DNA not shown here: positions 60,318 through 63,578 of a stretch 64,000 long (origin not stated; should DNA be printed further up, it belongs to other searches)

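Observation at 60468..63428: Abrupt, patchy codon third-position switching inside a single ORF (NNT/NNG-ending to NNA/NNC-ending)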

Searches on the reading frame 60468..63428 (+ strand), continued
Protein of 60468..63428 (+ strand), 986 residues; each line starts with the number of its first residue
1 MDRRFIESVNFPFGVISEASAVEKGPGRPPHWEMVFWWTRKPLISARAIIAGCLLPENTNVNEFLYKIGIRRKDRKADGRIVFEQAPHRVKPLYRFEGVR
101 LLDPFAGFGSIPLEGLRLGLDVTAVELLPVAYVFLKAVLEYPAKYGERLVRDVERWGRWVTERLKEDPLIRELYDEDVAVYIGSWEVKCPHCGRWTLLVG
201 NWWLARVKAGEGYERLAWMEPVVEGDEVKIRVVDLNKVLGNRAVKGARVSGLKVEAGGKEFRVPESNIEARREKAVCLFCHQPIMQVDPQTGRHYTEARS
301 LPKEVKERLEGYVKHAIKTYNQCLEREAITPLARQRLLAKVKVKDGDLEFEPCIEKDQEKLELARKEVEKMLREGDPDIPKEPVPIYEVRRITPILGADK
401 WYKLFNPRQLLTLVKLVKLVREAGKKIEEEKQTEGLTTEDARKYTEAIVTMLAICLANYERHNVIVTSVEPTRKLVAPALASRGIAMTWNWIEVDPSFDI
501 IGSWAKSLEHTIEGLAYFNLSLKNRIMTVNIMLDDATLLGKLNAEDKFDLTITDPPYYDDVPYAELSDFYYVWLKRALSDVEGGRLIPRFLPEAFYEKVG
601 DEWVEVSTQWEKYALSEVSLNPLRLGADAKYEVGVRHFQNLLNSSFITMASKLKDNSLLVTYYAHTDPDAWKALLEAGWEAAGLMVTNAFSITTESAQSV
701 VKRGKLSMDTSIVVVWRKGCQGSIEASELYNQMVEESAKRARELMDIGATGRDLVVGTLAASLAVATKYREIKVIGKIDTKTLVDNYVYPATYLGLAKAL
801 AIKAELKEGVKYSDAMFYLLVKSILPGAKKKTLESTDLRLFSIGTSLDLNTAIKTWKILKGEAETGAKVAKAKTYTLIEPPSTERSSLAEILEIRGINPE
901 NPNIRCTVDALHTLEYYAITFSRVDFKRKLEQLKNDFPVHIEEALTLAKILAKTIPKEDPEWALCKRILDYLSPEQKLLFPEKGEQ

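Call 53: list_cluster_members(proteins=[window:60468-63425:+, window:57057-58316:+, window:54649-56271:+])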
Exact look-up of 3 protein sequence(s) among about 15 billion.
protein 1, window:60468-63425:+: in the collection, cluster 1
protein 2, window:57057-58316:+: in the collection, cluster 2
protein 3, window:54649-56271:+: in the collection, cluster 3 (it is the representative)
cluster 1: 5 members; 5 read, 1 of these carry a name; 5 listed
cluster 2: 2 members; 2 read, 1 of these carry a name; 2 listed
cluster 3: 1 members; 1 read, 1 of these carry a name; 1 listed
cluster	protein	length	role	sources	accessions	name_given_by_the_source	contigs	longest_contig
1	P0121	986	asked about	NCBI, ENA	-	-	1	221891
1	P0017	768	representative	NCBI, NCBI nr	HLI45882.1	MAG TPA: hypothetical protein VKU94_01665 [Geobacterales bacterium] | hypothetical protein [Geobacterales bacterium]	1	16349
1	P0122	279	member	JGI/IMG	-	-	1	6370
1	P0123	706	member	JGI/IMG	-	-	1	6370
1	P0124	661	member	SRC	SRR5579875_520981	-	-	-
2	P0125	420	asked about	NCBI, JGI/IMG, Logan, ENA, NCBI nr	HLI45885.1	MAG TPA: MBL fold metallo-hydrolase [Geobacterales bacterium] | MBL fold metallo-hydrolase [Geobacterales bacterium]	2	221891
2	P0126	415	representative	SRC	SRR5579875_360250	-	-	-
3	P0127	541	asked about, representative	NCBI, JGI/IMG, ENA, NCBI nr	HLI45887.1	MAG TPA: tRNA guanosine(15) transglycosylase TgtA [Geobacterales bacterium] | tRNA guanosine(15) transglycosylase TgtA [Geobacterales bacterium]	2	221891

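Call 54: search_dna_similar(query=window:60468-63425:+, collection=plasmids, mode=protein, max_rows=25, rows=spread)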
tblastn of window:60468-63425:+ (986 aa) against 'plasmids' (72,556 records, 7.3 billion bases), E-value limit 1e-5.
Records with a match: 133; places in all: 149; records where one place covers at least 80% of the query: 1.
Best place of each record, by identity: 60-80% 1; <60% 132.
By first word of the organism name: Rhodococcus 18; Thermus 16; Leptolyngbya 6; Nostoc 5; Haloarcula 5; Planktothrix 4; Haloplanus 4; Halobacterium 4; Picosynechococcus 3; Natrinema 3; and 48 more.
By predicted mobility (MOB-suite, as given by PLSDB): non-mobilizable 96; mobilizable 22; conjugative 15.
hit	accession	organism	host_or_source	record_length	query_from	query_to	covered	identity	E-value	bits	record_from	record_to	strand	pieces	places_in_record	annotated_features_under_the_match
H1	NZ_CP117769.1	Nostoc sp. UHCC 0926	whole organism,lichen surface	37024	1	774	78%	27.2%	9e-49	197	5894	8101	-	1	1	DUF1156 domain-containing protein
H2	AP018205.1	Leptolyngbya boryana NIES-2135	-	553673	5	772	78%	26.5%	6e-46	188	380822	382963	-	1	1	hypothetical protein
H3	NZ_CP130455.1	Candidatus Fervidibacter sacchari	hot spring sediment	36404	3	772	78%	25.6%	4e-43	179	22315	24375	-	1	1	DUF1156 domain-containing protein | rmuC: DNA recombination protein RmuC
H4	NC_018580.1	Gordonia sp. KTR9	-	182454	3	772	78%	24.8%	2e-33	148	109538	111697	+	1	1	DUF1156 domain-containing protein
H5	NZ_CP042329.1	Euhalothece natronophila Z-M001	cell culture,soda lake Magadi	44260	5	768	77%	24.6%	4e-40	169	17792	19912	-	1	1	DUF1156 domain-containing protein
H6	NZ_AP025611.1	Thermus thermophilus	-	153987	1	772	78%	23.8%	1e-28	132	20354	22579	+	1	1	DUF1156 domain-containing protein | Fic family protein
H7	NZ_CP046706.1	Nostoc sp. ATCC 53789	-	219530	5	718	72%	25.3%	3e-39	167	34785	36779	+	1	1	DUF1156 domain-containing protein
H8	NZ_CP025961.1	Rhodococcus qingshengii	cell culture,soil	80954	3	717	73%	24.7%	5e-34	150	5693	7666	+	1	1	DUF1156 domain-containing protein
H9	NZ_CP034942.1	Halorubrum ezzemoulense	Cell Culture,Hypersaline Lake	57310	29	765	75%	23.6%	6e-27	127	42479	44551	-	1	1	DUF1156 domain-containing protein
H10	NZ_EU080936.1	Halobacterium sp. GN101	-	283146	29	765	75%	22.4%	6e-26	123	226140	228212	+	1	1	DUF1156 domain-containing protein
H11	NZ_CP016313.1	Thermus brockianus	whole organism,environmental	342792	101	772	68%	23.8%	4e-30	137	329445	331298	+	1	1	DUF1156 domain-containing protein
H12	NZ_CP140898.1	Sinorhizobium medicae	Medicago lupulina,whole organism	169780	2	773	61%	25.9%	7e-15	159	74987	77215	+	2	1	DUF1156 domain-containing protein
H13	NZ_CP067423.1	Skermanella sp. TT6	Homo sapiens,single cell,skin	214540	2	773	61%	26.1%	8e-15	161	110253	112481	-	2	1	DUF1156 domain-containing protein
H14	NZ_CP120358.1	Rhodococcus rhodochrous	single cell,petroleum contaminated soil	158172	3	772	60%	25.6%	3e-15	156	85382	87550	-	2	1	DUF1156 domain-containing protein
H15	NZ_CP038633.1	Halobacterium salinarum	cell culture,DSM:3754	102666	102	765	67%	22.6%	9e-21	107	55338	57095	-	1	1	hypothetical protein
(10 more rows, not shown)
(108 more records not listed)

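Call 55: get_annotated_region(hit=H6, flank=8000)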
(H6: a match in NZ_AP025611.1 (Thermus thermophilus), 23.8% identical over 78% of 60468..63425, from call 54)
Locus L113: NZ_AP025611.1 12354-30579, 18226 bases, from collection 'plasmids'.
description: Thermus thermophilus strain SNM3-3 plasmid pTthSNM3-3c, complete sequence
organism: Thermus thermophilus (NCBI taxid 274)
taxonomy: Bacteria; Deinococcota; Deinococci; Thermales; Thermaceae; Thermus; Thermus thermophilus
host: -; source: -; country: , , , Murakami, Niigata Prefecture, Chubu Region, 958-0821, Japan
typing (MOB-suite, as given by PLSDB): non-mobilizable; mating-pair formation MPF_T
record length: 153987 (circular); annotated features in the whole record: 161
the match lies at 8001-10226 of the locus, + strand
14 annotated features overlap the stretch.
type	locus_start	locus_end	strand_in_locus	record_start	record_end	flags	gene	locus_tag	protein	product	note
CDS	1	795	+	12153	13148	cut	-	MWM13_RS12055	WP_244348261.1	hypothetical protein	-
CDS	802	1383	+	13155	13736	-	-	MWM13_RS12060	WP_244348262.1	hypothetical protein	-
CDS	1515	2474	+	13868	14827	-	-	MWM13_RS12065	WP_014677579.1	AAA family ATPase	-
CDS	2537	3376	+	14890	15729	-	-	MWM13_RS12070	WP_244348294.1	ParB/RepB/Spo0J family partition protein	GO:0007059 - chromosome segregation [Evidence IEA]; GO:0000910 - cytokinesis [Evidence IEA]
CDS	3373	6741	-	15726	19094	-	-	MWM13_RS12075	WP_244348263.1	helicase-related protein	-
CDS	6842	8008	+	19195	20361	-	-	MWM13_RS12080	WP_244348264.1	Fic family protein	-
CDS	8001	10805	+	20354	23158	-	-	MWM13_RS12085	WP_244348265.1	DUF1156 domain-containing protein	-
CDS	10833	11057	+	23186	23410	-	-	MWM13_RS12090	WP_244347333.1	type II toxin-antitoxin system HicB family antitoxin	-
CDS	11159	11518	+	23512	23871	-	-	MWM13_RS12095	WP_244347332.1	type II toxin-antitoxin system RelE/ParE family toxin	-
CDS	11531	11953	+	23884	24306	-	-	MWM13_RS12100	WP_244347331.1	helix-turn-helix domain-containing protein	-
CDS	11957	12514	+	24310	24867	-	-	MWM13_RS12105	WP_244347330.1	helix-turn-helix domain-containing protein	-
CDS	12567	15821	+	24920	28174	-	-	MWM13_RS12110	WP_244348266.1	Swt1 family HEPN domain-containing protein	-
CDS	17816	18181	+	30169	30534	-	-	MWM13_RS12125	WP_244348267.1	HNH endonuclease signature motif containing protein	-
CDS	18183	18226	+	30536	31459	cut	-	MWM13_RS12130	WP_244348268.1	M48 family metallopeptidase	-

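Call 56: get_annotated_region(hit=H1, flank=8000)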
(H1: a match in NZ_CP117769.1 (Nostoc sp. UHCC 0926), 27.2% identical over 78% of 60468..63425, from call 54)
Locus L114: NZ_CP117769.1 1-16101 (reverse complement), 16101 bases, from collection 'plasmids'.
description: Nostoc sp. UHCC 0926 plasmid pn5, complete sequence
organism: Nostoc sp. UHCC 0926 (NCBI taxid 3025190)
taxonomy: Bacteria; Cyanobacteriota; Cyanophyceae; Nostocales; Nostocaceae; Nostoc; Nostoc sp. UHCC 0926
host: -; source: whole organism,lichen surface; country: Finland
typing (MOB-suite, as given by PLSDB): mobilizable; relaxase MOBP
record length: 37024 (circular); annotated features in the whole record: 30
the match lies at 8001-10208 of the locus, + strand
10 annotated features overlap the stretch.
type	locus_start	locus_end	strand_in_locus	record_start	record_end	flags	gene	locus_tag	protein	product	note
CDS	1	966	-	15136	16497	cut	-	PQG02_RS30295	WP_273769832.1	hypothetical protein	-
CDS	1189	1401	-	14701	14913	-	-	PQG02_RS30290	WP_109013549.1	KTSC domain-containing protein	-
CDS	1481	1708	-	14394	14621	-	-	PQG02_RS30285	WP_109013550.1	DUF2188 domain-containing protein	-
CDS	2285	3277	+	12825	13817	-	-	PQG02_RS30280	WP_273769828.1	tyrosine-type recombinase/integrase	GO:0015074 - DNA integration [Evidence IEA]; GO:0006310 - DNA recombination [Evidence IEA]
CDS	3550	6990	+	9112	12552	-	-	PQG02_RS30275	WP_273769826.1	helicase-related protein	-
CDS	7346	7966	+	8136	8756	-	-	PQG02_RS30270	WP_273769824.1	hypothetical protein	-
CDS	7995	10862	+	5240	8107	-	-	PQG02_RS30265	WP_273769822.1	DUF1156 domain-containing protein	-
CDS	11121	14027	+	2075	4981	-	-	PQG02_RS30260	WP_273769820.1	DUF499 domain-containing protein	-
CDS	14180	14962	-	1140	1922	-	-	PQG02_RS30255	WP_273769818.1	HIRAN domain-containing protein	-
CDS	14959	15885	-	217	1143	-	-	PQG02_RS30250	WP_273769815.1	HipA-like protein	-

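Call 57: get_annotated_region(hit=H3, flank=8000)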
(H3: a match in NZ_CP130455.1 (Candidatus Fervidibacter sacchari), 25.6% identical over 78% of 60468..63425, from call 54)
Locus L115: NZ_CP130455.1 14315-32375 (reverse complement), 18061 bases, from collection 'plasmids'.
description: Candidatus Fervidibacter sacchari strain PD1 plasmid unnamed, complete sequence
organism: Candidatus Fervidibacter sacchari (NCBI taxid 1448929)
taxonomy: Bacteria; Candidatus Fervidibacterota; ; ; ; Candidatus Fervidibacter; Candidatus Fervidibacter sacchari
host: -; source: hot spring sediment; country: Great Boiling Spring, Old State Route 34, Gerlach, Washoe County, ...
typing (MOB-suite, as given by PLSDB): non-mobilizable
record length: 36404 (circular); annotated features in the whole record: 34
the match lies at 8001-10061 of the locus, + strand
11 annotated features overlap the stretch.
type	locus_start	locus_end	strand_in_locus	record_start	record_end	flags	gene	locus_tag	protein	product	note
CDS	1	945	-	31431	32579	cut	-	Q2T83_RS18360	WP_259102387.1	sigma-70 family RNA polymerase sigma factor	GO:0006352 - DNA-templated transcription initiation [Evidence IEA]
CDS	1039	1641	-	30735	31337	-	-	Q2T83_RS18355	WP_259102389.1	sigma-70 family RNA polymerase sigma factor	GO:0006352 - DNA-templated transcription initiation [Evidence IEA]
CDS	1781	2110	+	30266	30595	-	-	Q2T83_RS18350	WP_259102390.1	DUF4258 domain-containing protein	-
CDS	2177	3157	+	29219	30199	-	-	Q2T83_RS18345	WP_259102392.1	DUF6569 family protein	-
CDS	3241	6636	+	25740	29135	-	-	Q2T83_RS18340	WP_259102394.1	helicase-related protein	-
CDS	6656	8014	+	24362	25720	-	rmuC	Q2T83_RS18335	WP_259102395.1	DNA recombination protein RmuC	-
CDS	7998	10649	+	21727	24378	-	-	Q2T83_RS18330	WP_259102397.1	DUF1156 domain-containing protein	-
CDS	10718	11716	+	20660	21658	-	-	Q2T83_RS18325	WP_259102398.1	hypothetical protein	-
CDS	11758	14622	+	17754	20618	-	-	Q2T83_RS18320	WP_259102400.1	DUF499 domain-containing protein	-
CDS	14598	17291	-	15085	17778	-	-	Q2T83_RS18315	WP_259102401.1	AAA family ATPase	-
CDS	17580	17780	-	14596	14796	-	-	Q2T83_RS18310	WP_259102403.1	hypothetical protein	-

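Call 58: get_annotated_region(hit=H4, flank=8000)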
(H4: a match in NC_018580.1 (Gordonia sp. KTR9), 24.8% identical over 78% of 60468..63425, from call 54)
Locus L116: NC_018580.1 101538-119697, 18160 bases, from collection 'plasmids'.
description: Gordonia sp. KTR9 plasmid pGKT2, complete sequence
organism: Gordonia sp. KTR9 (NCBI taxid 337191)
taxonomy: Bacteria; Actinomycetota; Actinomycetes; Mycobacteriales; Gordoniaceae; Gordonia; Gordonia sp. KTR9
host: -; source: -; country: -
typing (MOB-suite, as given by PLSDB): mobilizable; replicon rep_cluster_394; relaxase MOBP
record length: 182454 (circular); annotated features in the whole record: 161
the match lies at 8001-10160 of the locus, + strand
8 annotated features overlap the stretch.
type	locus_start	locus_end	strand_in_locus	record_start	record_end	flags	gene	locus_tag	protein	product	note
CDS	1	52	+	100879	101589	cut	-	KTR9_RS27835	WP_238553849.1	hypothetical protein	-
CDS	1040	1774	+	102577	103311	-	-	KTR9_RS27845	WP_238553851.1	hypothetical protein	-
CDS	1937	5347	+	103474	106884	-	-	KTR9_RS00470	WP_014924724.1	helicase-related protein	-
CDS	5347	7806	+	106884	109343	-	-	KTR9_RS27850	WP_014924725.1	hypothetical protein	-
CDS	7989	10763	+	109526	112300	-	-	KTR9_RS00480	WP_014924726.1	DUF1156 domain-containing protein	-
CDS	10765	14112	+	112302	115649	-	-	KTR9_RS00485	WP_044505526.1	DUF499 domain-containing protein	-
CDS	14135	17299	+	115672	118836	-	-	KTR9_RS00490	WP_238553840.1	hypothetical protein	-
CDS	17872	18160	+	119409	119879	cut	-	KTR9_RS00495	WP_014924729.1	hypothetical protein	-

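Call 62: search_protein_families(library=pfam, proteins=[L001:16326-16754:+], max_evalue=1)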
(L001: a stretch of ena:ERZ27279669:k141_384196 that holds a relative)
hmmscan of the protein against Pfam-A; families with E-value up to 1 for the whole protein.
L001:16326-16754:+ (143 aa): 0 families
